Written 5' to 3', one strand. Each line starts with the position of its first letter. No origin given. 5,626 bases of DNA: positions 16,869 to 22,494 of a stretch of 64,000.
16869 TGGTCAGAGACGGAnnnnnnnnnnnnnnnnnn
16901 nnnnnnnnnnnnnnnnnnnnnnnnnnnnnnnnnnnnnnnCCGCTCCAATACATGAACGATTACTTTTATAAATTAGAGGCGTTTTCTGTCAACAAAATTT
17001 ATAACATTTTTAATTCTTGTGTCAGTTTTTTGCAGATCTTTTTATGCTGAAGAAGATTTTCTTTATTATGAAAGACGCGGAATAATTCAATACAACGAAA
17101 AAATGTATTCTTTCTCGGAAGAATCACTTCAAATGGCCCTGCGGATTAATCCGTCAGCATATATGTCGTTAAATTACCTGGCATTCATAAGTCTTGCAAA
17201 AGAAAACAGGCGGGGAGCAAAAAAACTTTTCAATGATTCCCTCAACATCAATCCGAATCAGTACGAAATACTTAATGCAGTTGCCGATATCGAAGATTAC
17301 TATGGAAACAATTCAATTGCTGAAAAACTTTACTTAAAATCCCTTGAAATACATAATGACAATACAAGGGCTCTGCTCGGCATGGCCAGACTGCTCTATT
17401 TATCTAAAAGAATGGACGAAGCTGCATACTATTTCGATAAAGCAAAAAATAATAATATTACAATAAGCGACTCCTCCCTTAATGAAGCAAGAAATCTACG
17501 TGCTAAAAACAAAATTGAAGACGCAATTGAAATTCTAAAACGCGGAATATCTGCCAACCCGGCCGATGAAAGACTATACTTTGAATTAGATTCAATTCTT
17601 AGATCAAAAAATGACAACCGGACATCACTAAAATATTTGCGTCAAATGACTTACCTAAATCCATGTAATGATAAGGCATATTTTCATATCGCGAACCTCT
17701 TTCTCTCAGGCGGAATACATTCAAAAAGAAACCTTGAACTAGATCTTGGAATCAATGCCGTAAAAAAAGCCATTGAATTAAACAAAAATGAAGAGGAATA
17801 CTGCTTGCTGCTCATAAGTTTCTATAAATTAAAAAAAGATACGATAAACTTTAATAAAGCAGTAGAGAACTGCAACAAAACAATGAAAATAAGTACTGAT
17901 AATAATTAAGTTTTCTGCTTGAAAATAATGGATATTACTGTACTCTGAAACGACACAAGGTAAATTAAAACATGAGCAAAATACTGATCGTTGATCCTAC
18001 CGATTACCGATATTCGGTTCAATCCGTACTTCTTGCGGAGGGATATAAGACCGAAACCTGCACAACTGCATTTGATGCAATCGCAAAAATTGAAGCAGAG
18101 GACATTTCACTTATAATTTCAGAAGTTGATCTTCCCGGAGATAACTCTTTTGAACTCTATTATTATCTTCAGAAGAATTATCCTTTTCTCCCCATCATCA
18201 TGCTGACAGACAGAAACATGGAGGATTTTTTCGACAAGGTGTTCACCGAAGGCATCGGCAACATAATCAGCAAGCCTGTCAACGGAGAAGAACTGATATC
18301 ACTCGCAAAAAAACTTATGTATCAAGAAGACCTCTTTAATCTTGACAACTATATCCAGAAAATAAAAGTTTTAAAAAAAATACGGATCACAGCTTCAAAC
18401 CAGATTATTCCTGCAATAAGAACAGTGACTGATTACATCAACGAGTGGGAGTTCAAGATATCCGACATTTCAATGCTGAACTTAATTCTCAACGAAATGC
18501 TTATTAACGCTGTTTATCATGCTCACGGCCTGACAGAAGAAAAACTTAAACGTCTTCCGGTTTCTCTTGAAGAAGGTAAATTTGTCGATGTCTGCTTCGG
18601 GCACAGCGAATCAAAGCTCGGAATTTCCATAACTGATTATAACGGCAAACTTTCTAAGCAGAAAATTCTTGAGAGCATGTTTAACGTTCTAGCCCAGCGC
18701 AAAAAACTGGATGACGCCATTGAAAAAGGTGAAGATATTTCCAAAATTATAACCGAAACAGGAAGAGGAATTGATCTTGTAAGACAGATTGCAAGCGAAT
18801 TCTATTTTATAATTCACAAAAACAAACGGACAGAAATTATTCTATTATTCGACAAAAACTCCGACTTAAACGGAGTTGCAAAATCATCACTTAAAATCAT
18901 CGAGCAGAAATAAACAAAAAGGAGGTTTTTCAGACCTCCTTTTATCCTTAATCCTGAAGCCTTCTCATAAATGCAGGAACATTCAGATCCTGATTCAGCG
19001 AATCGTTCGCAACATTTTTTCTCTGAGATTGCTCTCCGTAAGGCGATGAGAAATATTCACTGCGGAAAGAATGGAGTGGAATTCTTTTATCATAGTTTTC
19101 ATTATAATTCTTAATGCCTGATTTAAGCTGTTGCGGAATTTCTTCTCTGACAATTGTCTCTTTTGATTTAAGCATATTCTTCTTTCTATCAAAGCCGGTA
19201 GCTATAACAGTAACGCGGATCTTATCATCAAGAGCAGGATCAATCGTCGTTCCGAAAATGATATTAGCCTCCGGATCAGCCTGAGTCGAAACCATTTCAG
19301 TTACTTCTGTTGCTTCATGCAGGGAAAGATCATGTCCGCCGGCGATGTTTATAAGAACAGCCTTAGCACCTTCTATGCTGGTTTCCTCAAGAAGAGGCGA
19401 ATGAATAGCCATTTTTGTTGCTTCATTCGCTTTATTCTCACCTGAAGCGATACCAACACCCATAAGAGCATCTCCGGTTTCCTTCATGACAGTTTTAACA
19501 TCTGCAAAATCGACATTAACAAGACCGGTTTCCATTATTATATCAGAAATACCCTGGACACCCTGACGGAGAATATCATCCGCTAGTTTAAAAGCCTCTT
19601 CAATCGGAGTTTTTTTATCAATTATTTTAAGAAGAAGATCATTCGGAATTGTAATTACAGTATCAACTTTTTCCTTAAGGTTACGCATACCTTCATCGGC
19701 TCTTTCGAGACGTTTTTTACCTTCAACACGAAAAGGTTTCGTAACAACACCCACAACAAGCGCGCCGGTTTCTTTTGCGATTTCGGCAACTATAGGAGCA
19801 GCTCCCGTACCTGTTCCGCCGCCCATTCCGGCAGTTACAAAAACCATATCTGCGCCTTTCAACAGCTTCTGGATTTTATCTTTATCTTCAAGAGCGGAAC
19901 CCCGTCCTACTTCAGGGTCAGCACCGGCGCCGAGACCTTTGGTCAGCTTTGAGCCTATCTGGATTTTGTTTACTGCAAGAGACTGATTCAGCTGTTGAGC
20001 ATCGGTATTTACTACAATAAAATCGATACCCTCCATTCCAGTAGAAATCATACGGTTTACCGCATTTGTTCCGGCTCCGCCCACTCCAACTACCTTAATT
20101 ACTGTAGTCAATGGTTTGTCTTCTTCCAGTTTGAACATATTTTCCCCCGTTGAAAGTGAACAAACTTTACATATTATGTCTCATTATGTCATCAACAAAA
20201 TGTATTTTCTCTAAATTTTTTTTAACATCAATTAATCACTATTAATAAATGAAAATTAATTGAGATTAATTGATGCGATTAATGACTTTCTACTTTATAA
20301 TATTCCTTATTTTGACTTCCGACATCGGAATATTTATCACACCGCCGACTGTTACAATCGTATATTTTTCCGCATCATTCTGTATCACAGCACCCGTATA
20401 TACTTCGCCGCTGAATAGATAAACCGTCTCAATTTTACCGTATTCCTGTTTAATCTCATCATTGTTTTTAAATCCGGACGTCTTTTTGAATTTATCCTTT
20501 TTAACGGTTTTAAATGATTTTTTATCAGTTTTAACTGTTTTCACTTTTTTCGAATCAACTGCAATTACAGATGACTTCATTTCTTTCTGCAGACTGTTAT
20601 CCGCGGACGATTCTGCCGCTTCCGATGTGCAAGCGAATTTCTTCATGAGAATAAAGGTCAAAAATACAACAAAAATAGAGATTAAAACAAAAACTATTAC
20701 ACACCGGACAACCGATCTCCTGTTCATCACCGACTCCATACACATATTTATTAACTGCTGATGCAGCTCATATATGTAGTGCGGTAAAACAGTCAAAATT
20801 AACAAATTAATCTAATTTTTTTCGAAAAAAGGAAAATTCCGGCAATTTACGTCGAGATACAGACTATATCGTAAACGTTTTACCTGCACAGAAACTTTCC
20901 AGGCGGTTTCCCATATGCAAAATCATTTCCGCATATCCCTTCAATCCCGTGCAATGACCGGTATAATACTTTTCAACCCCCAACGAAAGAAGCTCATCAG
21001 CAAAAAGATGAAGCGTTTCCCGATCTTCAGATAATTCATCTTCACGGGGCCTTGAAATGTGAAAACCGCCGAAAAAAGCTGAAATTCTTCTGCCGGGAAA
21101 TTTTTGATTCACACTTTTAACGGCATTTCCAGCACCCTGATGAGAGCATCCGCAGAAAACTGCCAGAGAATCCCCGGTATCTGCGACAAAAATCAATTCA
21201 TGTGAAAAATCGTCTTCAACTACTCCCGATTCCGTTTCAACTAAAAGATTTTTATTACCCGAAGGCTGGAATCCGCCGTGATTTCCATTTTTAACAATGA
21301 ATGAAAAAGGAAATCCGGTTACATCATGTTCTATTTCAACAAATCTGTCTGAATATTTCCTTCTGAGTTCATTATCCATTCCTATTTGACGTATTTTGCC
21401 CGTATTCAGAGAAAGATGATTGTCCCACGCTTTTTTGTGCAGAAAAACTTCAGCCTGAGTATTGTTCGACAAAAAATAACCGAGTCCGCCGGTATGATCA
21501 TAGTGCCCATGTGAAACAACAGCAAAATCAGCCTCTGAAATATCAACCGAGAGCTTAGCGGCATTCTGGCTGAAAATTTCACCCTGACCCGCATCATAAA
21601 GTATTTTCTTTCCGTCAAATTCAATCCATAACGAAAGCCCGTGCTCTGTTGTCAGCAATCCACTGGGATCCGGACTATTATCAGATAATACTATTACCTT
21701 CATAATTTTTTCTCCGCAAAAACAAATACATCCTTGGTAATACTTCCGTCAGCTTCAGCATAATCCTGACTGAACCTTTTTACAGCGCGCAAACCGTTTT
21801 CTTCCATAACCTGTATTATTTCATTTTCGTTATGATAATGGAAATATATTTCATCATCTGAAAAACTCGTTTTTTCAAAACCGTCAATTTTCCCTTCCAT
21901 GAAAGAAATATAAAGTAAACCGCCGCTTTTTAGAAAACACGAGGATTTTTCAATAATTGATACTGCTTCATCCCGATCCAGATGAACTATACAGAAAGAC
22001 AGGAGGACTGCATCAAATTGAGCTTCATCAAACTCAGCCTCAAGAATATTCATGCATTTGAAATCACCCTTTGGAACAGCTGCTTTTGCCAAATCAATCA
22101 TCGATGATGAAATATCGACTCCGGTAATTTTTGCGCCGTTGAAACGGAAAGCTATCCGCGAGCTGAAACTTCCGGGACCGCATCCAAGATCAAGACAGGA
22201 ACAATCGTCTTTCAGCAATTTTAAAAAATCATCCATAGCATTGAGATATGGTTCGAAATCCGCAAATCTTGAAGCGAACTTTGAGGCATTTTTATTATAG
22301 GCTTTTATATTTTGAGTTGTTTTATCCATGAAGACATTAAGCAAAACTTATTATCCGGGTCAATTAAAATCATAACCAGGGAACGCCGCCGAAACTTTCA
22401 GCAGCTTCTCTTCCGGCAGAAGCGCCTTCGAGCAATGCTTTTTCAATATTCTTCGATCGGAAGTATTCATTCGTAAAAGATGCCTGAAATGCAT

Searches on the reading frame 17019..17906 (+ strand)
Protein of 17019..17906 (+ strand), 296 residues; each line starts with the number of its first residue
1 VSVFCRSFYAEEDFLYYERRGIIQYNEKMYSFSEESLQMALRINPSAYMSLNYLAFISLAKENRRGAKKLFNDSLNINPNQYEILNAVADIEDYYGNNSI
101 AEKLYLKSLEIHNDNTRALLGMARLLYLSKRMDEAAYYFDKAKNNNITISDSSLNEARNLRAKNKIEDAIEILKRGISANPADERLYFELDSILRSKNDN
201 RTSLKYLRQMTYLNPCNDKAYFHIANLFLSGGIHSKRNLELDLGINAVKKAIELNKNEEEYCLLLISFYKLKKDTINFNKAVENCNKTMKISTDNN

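Call 57: search_protein_families(library=pfam, proteins=[window:17019-17906:+], max_evalue=0.00001)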
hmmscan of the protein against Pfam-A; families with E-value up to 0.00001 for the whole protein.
window:17019-17906:+ (296 aa): 7 families
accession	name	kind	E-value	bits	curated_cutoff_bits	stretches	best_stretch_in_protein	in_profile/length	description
PF07719.23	TPR_2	-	5.3e-12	45.3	27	0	117-142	2-27/34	Tetratricopeptide repeat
PF13428.12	TPR_14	-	4.5e-09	36.5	23.5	0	158-190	9-41/44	Tetratricopeptide repeat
PF14559.12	TPR_19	-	9.2e-09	35.9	25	0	101-136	10-45/68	Tetratricopeptide repeat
PF23914.1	TPR_CcmH_CycH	-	1.9e-07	31.5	42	0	43-144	45-149/158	Cytochrome c-type biogenesis protein H TPR domain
PF13432.12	TPR_16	-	3.6e-07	30.9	32.7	0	96-142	11-57/65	Tetratricopeptide repeat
PF00515.34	TPR_1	-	9.7e-07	28.8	27.8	0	17-46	4-33/34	Tetratricopeptide repeat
PF13431.12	TPR_17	-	6.5e-06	26.5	24.4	0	104-135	1-32/34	Tetratricopeptide repeat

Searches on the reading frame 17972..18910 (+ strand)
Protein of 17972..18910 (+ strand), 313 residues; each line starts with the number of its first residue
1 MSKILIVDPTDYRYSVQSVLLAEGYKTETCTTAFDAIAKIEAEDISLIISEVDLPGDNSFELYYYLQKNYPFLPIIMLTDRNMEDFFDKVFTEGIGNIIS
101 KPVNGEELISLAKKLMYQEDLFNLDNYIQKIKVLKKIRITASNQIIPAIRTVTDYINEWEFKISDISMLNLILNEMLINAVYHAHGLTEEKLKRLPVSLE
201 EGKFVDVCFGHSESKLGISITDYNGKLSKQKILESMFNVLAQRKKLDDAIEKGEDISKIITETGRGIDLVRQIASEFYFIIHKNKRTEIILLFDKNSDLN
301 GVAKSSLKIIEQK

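Call 57: search_protein_families(library=pfam, proteins=[window:17972-18910:+], max_evalue=0.00001)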
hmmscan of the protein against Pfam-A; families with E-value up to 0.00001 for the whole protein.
window:17972-18910:+ (313 aa): 2 families
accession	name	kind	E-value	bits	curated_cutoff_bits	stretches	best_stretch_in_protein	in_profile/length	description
PF00072.30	Response_reg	-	6.6e-15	55.7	30.2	1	4-111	1-109/111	Response regulator receiver domain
PF13581.12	HATPase_c_2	-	3.4e-06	27.5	27.4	0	144-291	7-125/127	Histidine kinase-like ATPase domain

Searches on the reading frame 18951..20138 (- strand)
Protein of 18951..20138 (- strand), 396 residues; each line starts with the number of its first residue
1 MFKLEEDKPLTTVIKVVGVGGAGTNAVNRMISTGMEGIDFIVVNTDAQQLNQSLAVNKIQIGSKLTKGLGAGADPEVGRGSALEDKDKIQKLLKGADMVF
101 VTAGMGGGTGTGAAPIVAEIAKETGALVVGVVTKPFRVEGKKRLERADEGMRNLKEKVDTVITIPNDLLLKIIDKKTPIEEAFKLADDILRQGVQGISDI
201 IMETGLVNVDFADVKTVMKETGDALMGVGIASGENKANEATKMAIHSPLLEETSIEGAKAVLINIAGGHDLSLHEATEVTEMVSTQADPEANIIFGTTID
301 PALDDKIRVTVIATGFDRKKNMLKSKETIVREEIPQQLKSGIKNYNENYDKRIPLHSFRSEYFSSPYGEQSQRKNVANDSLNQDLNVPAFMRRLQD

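Call 57: search_protein_families(library=pfam, proteins=[window:18951-20138:-], max_evalue=0.00001)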
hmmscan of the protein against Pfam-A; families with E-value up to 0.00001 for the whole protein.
window:18951-20138:- (396 aa): 2 families
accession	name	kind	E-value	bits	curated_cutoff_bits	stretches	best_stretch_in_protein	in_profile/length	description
PF00091.31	Tubulin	-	7.6e-50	170.3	33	1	14-174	2-190/190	Tubulin/FtsZ family, GTPase domain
PF12327.13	FtsZ_C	-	9.2e-37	125.7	27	1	222-317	1-95/95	FtsZ family, C-terminal domain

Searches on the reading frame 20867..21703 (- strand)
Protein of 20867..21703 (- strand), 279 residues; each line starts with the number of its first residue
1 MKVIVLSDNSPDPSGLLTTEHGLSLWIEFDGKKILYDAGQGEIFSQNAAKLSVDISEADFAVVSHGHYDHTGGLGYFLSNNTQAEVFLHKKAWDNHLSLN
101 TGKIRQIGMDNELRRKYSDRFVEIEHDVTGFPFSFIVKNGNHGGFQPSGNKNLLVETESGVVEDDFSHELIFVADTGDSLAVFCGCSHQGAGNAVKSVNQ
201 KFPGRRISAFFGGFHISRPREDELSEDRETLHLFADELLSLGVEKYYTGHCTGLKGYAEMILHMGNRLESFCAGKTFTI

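Call 31: search_protein_families(library=pfam, proteins=[window:20867-21703:-], max_evalue=0.001)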
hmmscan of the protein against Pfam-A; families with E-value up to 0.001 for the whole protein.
window:20867-21703:- (279 aa): 2 families
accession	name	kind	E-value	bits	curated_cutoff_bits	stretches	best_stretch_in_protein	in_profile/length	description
PF00753.33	Lactamase_B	-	2.8e-10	40.9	22.7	1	21-80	5-66/196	Metallo-beta-lactamase superfamily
PF12706.13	Lactamase_B_2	-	1.2e-05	25.5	27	1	33-93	2-67/200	Beta-lactamase superfamily domain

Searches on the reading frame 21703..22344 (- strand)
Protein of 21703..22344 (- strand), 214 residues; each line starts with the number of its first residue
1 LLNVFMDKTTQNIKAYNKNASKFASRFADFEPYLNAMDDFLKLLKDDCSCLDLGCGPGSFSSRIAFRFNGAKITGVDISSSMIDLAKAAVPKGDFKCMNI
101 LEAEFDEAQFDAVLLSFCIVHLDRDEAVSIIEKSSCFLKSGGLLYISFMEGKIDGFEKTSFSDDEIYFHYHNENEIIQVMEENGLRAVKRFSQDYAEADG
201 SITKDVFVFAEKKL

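Call 30: search_protein_families(library=pfam, proteins=[window:21703-22344:-], max_evalue=0.001)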
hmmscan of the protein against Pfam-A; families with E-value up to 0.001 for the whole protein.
window:21703-22344:- (214 aa): 11 families
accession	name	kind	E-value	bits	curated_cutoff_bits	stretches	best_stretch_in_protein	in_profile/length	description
PF13649.12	Methyltransf_25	-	1.6e-18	67.6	27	1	51-142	2-97/97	Methyltransferase domain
PF08241.18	Methyltransf_11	-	5.7e-16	59.4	21.2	1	51-146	1-95/95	Methyltransferase domain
PF08242.18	Methyltransf_12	-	1.4e-13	51.8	30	1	51-144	1-98/98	Methyltransferase domain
PF13847.12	Methyltransf_31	-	1e-12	48.4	27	1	45-150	2-113/145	Methyltransferase domain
PF13489.12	Methyltransf_23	-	2.8e-11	43.9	27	1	38-188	14-162/164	Methyltransferase domain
PF01728.25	FtsJ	-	7.7e-08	32.9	24.1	1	34-111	9-93/181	FtsJ-like methyltransferase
PF05175.20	MTS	-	2.2e-06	27.9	23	1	44-146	27-138/170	Methyltransferase small domain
PF01209.24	Ubie_methyltran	-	2.5e-05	24.2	20.1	1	47-146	48-151/233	ubiE/COQ5 methyltransferase family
PF03848.20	TehB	-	3.4e-05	23.8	20.4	1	42-151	27-138/193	Tellurite resistance protein TehB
PF02353.26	CMAS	-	9.2e-05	22.3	27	1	44-185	60-210/273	Mycolic acid cyclopropane synthetase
PF05891.18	Methyltransf_PK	-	0.00077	19.5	27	0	49-193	58-202/218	AdoMet dependent proline di-methyltransferase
